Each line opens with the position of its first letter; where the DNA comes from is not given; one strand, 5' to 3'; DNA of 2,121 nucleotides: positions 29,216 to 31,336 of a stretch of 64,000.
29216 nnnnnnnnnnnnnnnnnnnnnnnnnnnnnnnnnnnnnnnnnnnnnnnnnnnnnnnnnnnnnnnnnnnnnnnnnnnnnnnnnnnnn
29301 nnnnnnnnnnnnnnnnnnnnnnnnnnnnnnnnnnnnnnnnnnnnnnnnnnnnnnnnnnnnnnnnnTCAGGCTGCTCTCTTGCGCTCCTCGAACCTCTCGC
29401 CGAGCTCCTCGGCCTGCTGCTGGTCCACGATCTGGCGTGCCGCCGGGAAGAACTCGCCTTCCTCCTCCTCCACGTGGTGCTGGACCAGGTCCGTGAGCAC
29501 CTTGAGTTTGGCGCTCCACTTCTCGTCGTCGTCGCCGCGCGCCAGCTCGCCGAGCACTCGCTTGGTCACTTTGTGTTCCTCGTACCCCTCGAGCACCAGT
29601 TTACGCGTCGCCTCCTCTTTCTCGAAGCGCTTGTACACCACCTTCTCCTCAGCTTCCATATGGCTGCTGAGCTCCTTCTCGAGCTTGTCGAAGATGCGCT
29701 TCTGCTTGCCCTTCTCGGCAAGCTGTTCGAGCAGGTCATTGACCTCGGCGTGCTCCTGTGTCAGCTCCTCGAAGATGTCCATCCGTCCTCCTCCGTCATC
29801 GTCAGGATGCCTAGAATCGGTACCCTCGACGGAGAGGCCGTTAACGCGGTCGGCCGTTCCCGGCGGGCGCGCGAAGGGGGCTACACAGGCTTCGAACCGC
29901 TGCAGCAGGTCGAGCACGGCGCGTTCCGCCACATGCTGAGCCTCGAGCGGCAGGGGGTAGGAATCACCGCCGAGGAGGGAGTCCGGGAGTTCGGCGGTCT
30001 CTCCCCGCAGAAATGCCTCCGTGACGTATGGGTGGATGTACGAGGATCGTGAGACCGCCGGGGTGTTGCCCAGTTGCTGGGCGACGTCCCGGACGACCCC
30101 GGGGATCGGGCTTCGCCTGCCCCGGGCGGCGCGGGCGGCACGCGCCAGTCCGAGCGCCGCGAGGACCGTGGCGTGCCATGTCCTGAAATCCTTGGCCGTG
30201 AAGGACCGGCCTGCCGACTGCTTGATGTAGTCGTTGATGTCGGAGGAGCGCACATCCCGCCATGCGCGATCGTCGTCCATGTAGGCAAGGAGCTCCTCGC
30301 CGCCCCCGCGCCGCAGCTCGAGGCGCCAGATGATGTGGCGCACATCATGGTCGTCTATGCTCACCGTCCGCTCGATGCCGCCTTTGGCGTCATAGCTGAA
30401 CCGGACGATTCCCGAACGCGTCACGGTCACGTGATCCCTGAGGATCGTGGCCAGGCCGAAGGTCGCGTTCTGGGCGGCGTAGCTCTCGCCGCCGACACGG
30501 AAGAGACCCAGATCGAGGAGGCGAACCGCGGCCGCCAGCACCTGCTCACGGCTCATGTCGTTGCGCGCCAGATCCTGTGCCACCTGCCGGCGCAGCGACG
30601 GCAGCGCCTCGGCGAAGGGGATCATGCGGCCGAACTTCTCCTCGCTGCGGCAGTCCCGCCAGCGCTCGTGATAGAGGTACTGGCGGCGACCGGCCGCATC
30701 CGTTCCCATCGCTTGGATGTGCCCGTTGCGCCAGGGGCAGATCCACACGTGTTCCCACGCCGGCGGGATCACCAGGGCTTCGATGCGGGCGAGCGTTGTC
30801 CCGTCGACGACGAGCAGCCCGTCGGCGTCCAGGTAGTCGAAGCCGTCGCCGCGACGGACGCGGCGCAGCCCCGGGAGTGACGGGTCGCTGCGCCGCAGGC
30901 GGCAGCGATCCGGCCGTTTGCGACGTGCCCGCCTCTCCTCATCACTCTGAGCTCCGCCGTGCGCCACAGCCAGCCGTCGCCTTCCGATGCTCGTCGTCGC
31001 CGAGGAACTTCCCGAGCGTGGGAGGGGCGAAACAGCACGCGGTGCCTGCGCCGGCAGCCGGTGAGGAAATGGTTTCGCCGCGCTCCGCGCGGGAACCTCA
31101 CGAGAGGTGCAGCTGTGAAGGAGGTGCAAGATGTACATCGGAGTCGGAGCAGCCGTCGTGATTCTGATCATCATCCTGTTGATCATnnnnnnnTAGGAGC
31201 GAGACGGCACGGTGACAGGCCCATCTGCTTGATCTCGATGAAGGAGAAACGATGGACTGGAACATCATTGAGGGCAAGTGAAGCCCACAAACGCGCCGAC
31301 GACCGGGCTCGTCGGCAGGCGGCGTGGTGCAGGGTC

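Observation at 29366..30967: TopIB reads through without a stop into a hemerythrin domain that also has its own perfect SD+ATG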

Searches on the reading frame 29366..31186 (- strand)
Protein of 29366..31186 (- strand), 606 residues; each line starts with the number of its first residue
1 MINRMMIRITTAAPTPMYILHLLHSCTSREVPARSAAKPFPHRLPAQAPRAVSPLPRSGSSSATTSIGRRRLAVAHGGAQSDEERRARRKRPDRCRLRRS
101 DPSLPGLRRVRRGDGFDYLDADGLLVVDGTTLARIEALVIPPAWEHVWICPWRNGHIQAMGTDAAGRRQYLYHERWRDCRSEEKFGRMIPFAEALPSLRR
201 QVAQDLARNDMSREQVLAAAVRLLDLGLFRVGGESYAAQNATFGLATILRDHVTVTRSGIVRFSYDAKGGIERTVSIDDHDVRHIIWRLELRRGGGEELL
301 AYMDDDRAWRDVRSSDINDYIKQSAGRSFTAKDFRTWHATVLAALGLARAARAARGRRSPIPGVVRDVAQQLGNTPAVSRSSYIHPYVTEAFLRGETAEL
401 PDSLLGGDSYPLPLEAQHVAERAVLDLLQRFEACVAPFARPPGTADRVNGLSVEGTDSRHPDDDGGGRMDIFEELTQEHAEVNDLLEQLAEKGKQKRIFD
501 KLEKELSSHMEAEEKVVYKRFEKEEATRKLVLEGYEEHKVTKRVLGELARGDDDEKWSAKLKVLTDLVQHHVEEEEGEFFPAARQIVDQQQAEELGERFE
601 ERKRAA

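Call 3: search_protein_families(library=pfam, proteins=[window:29366-31186:-], max_evalue=0.01)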
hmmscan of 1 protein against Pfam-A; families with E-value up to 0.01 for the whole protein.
window:29366-31186:- (606 aa): 3 families
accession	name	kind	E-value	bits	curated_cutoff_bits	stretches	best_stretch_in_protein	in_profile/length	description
PF01028.25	Topoisom_I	-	1.3e-24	87.3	23.7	1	177-381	5-202/228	Eukaryotic DNA topoisomerase I, catalytic core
PF21338.2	Top1B_N_bact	-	2e-22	79.1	27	1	115-163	1-49/49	Bacterial DNA topoisomerase IB, N-terminal domain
PF01814.28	Hemerythrin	-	1.6e-15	58.2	25.3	1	471-583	2-127/127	Hemerythrin HHE cation binding domain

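Call 4: search_protein_families(library=ncbifam, proteins=[window:29366-31186:-], max_evalue=0.01)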
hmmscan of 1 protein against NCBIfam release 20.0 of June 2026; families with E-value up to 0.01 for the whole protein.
window:29366-31186:- (606 aa): 1 family
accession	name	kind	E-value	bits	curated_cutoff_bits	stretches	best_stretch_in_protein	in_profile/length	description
NF053874.1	persist_PA2171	equivalog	7.1e-20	71.4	190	1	469-604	1-145/157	PA2171 family ribosome-binding persister protein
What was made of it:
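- Closest known: PA2171-family ribosome-binding persister protein. Same: It is the best NCBIfam match of the Hr part, aligned over nearly the full length (call 4).
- Tried and rejected: PA2171-family membership was rejected on score (call 4).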

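Call 6: find_homologous_proteins(query=window:29366-30967:-)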
Query window:29366-30967:- (533 aa): 7924 proteins with E <= 0.001 among 8000 candidates; the best 120 are listed.
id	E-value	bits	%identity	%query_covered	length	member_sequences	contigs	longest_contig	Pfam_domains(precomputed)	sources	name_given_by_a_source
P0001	0.0e+0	1198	100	100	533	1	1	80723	PF21338.3,PF01814.29,PF01028.26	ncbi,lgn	-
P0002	9.0e-138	479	63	66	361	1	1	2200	PF21338.3,PF01028.26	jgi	jgi:DNA topoisomerase IB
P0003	9.4e-134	465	62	63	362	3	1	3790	PF21338.3,PF01028.26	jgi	jgi:DNA topoisomerase I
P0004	1.5e-133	465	63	65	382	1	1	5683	PF21338.3,PF01028.26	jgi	jgi:DNA topoisomerase IB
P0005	1.0e-107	379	56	62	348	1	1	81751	PF21338.3,PF01028.26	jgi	jgi:DNA topoisomerase-1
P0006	3.8e-106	374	54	62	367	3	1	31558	PF21338.3,PF01028.26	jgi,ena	-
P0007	7.9e-106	373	54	62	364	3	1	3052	PF21338.3,PF01028.26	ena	-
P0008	2.1e-105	372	54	62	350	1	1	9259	PF21338.3,PF01028.26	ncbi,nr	ncbi:MAG TPA: hypothetical protein VH256_02425 [Thermoleophilaceae bacterium]|nr:hypothetical protei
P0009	8.4e-105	370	55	63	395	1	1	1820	PF21338.3,PF01028.26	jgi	jgi:DNA topoisomerase IB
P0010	2.3e-104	368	56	62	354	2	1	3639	PF21338.3,PF01028.26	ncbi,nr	ncbi:MAG: hypothetical protein QOI42_1669 [Frankiaceae bacterium]|nr:hypothetical protein [Frankiace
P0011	3.8e-104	368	54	62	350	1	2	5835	PF21338.3,PF01028.26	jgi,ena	jgi:DNA topoisomerase IB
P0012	4.0e-104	368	55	62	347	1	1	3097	PF21338.3,PF01028.26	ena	-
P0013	6.2e-104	367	52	69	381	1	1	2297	PF21338.3,PF01028.26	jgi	jgi:DNA topoisomerase I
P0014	7.3e-104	367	54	62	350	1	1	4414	PF21338.3,PF01028.26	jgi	jgi:DNA topoisomerase I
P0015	8.8e-104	366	53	62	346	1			PF21338.3,PF01028.26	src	-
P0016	1.9e-103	365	56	63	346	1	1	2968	PF21338.3,PF01028.26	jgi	jgi:DNA topoisomerase IB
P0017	1.9e-103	365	54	63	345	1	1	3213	PF21338.3,PF01028.26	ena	-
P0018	2.0e-103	365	53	64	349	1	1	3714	PF21338.3,PF01028.26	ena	-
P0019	2.7e-103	365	54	63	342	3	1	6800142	PF21338.3,PF01028.26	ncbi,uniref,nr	ncbi:DNA topoisomerase IB [Thermomonospora amylolytica]|uniref:DNA topoisomerase IB n=1 Tax=Thermomo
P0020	3.1e-103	365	54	65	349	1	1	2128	PF21338.3,PF01028.26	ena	-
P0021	4.7e-103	364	54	63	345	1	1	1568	PF21338.3,PF01028.26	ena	-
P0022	6.6e-103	364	54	64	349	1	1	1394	PF21338.3,PF01028.26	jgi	jgi:DNA topoisomerase I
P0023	7.1e-103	363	55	63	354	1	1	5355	PF21338.3,PF01028.26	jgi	jgi:DNA topoisomerase-1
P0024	1.1e-102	363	53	69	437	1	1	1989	PF21338.3,PF23855.2,PF01028.26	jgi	-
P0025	1.1e-102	363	55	64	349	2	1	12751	PF21338.3,PF01028.26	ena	-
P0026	1.1e-102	363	54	60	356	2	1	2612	PF21338.3,PF01028.26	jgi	jgi:DNA topoisomerase I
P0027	1.1e-102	363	53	62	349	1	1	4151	PF21338.3,PF01028.26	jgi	jgi:DNA topoisomerase IB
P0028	1.2e-102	363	56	62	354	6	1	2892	PF21338.3,PF01028.26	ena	-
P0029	1.4e-102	363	54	63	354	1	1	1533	PF21338.3,PF01028.26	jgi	jgi:DNA topoisomerase I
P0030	1.4e-102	363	51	62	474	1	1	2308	PF21338.3,PF01028.26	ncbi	-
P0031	1.4e-102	363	54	65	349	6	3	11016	PF21338.3,PF01028.26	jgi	jgi:DNA topoisomerase-1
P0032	1.7e-102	362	54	64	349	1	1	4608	PF21338.3,PF01028.26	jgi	jgi:DNA topoisomerase I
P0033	1.9e-102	362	54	64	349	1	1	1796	PF21338.3,PF01028.26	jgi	jgi:DNA topoisomerase I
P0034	2.0e-102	362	58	57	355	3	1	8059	PF21338.3,PF01028.26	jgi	jgi:DNA topoisomerase I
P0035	2.2e-102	362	53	66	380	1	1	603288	PF21338.3,PF01028.26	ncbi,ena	-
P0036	2.4e-102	362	55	64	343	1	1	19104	PF21338.3,PF01028.26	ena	-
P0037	2.6e-102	362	54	64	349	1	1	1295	PF21338.3,PF01028.26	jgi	jgi:DNA topoisomerase I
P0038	2.8e-102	362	52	66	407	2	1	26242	PF21338.3,PF01028.26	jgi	-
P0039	3.0e-102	361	56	63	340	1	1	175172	PF21338.3,PF01028.26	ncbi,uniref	ncbi:DNA topoisomerase IB [Actinomadura sp. 9N407]|uniref:DNA topoisomerase IB n=1 Tax=Actinomadura 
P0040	3.1e-102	361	55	67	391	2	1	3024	PF21338.3,PF01028.26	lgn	-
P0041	3.1e-102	361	53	62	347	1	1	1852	PF21338.3,PF01028.26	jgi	jgi:DNA topoisomerase I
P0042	3.4e-102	361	54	62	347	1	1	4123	PF21338.3,PF01028.26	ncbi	-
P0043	4.1e-102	361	53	64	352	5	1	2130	PF21338.3,PF01028.26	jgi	jgi:DNA topoisomerase I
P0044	4.2e-102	361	55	63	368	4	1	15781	PF21338.3,PF01028.26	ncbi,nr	ncbi:MAG TPA: DNA topoisomerase IB [Mycobacteriales bacterium]|nr:DNA topoisomerase IB [Mycobacteria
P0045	4.9e-102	361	55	64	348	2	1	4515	PF21338.3,PF01028.26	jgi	jgi:DNA topoisomerase I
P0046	6.5e-102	360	54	63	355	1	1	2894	PF21338.3,PF01028.26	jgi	jgi:DNA topoisomerase I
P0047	6.8e-102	360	53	62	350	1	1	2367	PF21338.3,PF01028.26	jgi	jgi:DNA topoisomerase-1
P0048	7.9e-102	360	56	63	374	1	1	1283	PF21338.3,PF01028.26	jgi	jgi:DNA topoisomerase IB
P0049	8.0e-102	360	52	62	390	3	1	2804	PF21338.3,PF01028.26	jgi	jgi:DNA topoisomerase IB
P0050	8.3e-102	360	55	63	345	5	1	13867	PF21338.3,PF01028.26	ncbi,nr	ncbi:MAG: topoisomerase [Frankiales bacterium]|nr:topoisomerase [Frankiales bacterium]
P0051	9.2e-102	360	57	63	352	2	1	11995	PF21338.3,PF01028.26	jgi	jgi:DNA topoisomerase I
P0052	9.4e-102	360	55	63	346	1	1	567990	PF21338.3,PF01028.26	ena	-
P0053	1.1e-101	360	53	63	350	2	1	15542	PF21338.3,PF01028.26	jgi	jgi:DNA topoisomerase I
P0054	1.2e-101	359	56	62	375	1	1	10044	PF21338.3,PF01028.26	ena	-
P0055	1.2e-101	359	52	62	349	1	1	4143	PF21338.3,PF01028.26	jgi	jgi:DNA topoisomerase I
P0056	1.3e-101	359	54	62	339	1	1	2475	PF21338.3,PF01028.26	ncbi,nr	ncbi:MAG: DNA topoisomerase IB, partial [Thermoleophilia bacterium]|nr:DNA topoisomerase IB [Thermol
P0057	1.3e-101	359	55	62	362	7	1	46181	PF21338.3,PF01028.26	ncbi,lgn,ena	-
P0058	1.3e-101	359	54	62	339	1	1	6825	PF21338.3,PF01028.26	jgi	jgi:DNA topoisomerase IB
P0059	1.4e-101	359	55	65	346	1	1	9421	PF21338.3,PF01028.26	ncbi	ncbi:MAG: DNA topoisomerase IB [Mycobacteriales bacterium]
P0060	1.4e-101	359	54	63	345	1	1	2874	PF21338.3,PF01028.26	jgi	jgi:DNA topoisomerase-1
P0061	1.5e-101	359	54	62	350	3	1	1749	PF21338.3,PF01028.26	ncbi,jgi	jgi:DNA topoisomerase IB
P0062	1.7e-101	359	56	62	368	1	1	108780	PF21338.3,PF01028.26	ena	-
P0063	1.8e-101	359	51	63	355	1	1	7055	PF21338.3,PF01028.26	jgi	jgi:DNA topoisomerase-1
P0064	1.9e-101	359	55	62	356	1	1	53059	PF21338.3,PF01028.26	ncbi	-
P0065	2.0e-101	359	56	62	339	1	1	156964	PF21338.3,PF01028.26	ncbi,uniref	ncbi:DNA topoisomerase IB [Spirillospora sp. NPDC029432]|uniref:DNA topoisomerase IB n=1 Tax=Spirill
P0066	2.3e-101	359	54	62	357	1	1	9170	PF21338.3,PF01028.26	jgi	jgi:DNA topoisomerase IB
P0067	2.3e-101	358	55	63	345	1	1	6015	PF21338.3,PF01028.26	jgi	jgi:DNA topoisomerase-1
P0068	2.6e-101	358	55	64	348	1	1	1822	PF21338.3,PF01028.26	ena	-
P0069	2.8e-101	358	55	62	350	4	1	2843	PF21338.3,PF01028.26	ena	-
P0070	2.8e-101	358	55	60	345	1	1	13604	PF21338.3,PF01028.26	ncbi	-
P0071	3.2e-101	358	56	61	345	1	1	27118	PF21338.3,PF01028.26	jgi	jgi:DNA topoisomerase-1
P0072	3.3e-101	358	54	63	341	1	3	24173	PF21338.3,PF01028.26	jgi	jgi:DNA topoisomerase IB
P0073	3.8e-101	358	52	64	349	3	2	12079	PF21338.3,PF01028.26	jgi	jgi:DNA topoisomerase I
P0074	4.0e-101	358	56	62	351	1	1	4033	PF21338.3,PF01028.26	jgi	jgi:DNA topoisomerase IB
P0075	5.0e-101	357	53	63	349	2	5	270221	PF21338.3,PF01028.26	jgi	jgi:DNA topoisomerase I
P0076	5.1e-101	357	55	63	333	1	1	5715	PF21338.3,PF01028.26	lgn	-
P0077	5.6e-101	357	54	63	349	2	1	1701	PF21338.3,PF01028.26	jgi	jgi:DNA topoisomerase-1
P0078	6.5e-101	357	53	64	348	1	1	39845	PF21338.3,PF01028.26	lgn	-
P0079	7.4e-101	357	54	62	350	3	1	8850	PF21338.3,PF01028.26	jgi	jgi:DNA topoisomerase IB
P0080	7.7e-101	357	53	63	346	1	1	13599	PF21338.3,PF01028.26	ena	-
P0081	7.7e-101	357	54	62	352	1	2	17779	PF21338.3,PF01028.26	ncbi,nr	ncbi:MAG: DNA topoisomerase IB [Mycobacteriales bacterium]|nr:hypothetical protein [Frankia sp.]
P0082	8.9e-101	357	51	63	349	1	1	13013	PF21338.3,PF01028.26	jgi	jgi:DNA topoisomerase-1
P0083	1.1e-100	356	57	63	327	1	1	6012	PF21338.3,PF01028.26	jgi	jgi:DNA topoisomerase I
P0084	1.2e-100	356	53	64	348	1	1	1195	PF21338.3,PF01028.26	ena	-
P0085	1.3e-100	356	51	64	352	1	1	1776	PF21338.3,PF01028.26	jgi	jgi:DNA topoisomerase I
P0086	1.3e-100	356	54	63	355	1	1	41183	PF21338.3,PF01028.26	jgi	jgi:DNA topoisomerase IB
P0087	1.6e-100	356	51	65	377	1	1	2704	PF21338.3,PF01028.26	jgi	jgi:DNA topoisomerase IB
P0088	1.6e-100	356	54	63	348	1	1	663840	PF21338.3,PF01028.26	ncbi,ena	-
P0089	1.6e-100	356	56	57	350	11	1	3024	PF21338.3,PF01028.26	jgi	jgi:DNA topoisomerase IB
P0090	1.6e-100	356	54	63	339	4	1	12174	PF21338.3,PF01028.26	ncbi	ncbi:MAG: DNA topoisomerase IB [Gemmatimonadota bacterium]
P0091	1.7e-100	356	54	63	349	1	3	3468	PF21338.3,PF01028.26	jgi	jgi:DNA topoisomerase I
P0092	1.7e-100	356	53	63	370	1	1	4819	PF21338.3,PF01028.26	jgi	jgi:DNA topoisomerase I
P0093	1.7e-100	356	55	63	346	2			PF21338.3,PF01028.26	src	-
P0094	1.8e-100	356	52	63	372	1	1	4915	PF21338.3,PF01028.26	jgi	jgi:DNA topoisomerase IB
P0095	2.1e-100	355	55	63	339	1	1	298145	PF21338.3,PF01028.26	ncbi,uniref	ncbi:DNA topoisomerase IB [Actinomadura sp. 21ATH]|uniref:DNA topoisomerase IB n=1 Tax=Actinomadura 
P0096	2.1e-100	355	53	65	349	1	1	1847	PF21338.3,PF01028.26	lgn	-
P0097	2.2e-100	355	54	65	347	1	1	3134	PF21338.3,PF01028.26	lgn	-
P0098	2.3e-100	355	53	63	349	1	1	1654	PF21338.3,PF01028.26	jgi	-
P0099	2.5e-100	355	56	63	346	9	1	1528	PF21338.3,PF01028.26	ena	-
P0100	2.9e-100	355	51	63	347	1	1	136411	PF21338.3,PF01028.26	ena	-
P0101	3.3e-100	355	54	62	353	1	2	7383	PF21338.3,PF01028.26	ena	-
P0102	3.5e-100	355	51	63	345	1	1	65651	PF21338.3,PF01028.26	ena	-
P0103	3.5e-100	355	54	63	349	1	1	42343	PF21338.3,PF01028.26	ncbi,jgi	jgi:DNA topoisomerase IB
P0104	3.8e-100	354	51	63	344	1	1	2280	PF21338.3,PF01028.26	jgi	jgi:DNA topoisomerase IB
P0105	4.0e-100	354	57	56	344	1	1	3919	PF21338.3,PF01028.26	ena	-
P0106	4.0e-100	354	54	64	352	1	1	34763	PF21338.3,PF01028.26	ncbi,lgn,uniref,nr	ncbi:DNA topoisomerase IB [Actinomadura sp. HBU206391]|uniref:DNA topoisomerase IB n=1 Tax=Actinomad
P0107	4.1e-100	354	54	63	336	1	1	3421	PF21338.3,PF01028.26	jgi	jgi:DNA topoisomerase I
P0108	4.5e-100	354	54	63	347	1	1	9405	PF21338.3,PF01028.26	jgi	jgi:DNA topoisomerase I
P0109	4.7e-100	354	54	63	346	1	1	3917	PF21338.3,PF01028.26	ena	-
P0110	5.0e-100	354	55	64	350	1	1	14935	PF21338.3,PF01028.26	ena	-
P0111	5.2e-100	354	53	63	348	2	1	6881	PF21338.3,PF01028.26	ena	-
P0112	5.6e-100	354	54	64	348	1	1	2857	PF21338.3,PF01028.26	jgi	jgi:DNA topoisomerase IB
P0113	5.7e-100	354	53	63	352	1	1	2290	PF21338.3,PF01028.26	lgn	-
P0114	5.8e-100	354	57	56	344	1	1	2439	PF21338.3,PF01028.26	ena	-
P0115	6.0e-100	354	54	63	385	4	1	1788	PF21338.3,PF01028.26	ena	-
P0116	6.1e-100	354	55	63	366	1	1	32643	PF21338.3,PF01028.26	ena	-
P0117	6.5e-100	354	53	63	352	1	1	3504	PF21338.3,PF01028.26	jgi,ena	-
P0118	7.2e-100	354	53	62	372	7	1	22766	PF21338.3,PF01028.26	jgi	jgi:DNA topoisomerase IB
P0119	7.2e-100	354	54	63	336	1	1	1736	PF21338.3,PF01028.26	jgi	jgi:DNA topoisomerase I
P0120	7.3e-100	354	55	63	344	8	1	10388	PF21338.3,PF01028.26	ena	-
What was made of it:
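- Of the 120 best TopIB homologues, only the window's own protein has PF01814 (call 6).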

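Call 7: find_encoding_contigs(protein=window:29366-31186:-, flank=5000)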
Protein window:29366-31186:- (606 aa): no gene with exactly this product is on record in the collection.

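Call 8: find_encoding_contigs(protein=P0001, flank=10000)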
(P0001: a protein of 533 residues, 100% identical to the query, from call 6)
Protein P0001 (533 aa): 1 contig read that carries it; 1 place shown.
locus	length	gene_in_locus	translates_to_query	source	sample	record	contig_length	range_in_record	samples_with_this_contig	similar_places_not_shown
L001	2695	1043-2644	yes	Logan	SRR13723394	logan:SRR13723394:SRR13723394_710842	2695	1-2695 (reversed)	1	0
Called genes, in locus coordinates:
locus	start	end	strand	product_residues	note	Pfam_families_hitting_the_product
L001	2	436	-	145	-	?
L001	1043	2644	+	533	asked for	PF21338:Top1B_N_bact, PF01028:Topoisom_I, PF01814:Hemerythrin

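Call 9: find_encoding_contigs(protein=P0004, flank=5000)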
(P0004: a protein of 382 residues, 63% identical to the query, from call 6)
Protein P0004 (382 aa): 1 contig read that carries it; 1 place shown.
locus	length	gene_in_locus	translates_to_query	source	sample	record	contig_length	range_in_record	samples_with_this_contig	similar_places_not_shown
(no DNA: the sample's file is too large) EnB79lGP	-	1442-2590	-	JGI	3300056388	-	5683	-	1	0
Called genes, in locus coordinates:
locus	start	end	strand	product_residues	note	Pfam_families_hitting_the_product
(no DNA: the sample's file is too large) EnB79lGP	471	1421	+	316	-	PF02735:Ku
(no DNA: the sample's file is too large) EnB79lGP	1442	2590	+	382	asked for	PF21338:Top1B_N_bact, PF01028:Topoisom_I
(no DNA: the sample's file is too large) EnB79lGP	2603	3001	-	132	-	PF12986:DUF3870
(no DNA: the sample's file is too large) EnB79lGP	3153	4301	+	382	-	PF01144:CoA_trans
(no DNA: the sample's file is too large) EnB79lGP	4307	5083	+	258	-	PF01144:CoA_trans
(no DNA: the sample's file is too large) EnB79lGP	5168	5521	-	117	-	-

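Call 10: find_encoding_contigs(protein=P0003, flank=5000)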
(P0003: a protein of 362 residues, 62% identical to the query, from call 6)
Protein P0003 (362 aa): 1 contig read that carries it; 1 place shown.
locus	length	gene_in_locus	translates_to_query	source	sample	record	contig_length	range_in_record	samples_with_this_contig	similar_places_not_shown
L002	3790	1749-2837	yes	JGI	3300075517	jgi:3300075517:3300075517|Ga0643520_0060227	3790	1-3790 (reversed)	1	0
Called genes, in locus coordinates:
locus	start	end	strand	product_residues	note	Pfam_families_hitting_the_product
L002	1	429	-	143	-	?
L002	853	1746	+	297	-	PF02735:Ku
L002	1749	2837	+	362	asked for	PF21338:Top1B_N_bact, PF01028:Topoisom_I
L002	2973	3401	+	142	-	PF01814:Hemerythrin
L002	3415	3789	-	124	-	?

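Call 15: list_cluster_members(proteins=[P0001])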
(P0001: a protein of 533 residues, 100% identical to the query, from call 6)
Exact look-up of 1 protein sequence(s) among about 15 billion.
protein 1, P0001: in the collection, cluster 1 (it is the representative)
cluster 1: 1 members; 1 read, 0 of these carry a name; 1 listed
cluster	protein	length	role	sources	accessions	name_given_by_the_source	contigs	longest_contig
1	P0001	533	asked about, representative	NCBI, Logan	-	-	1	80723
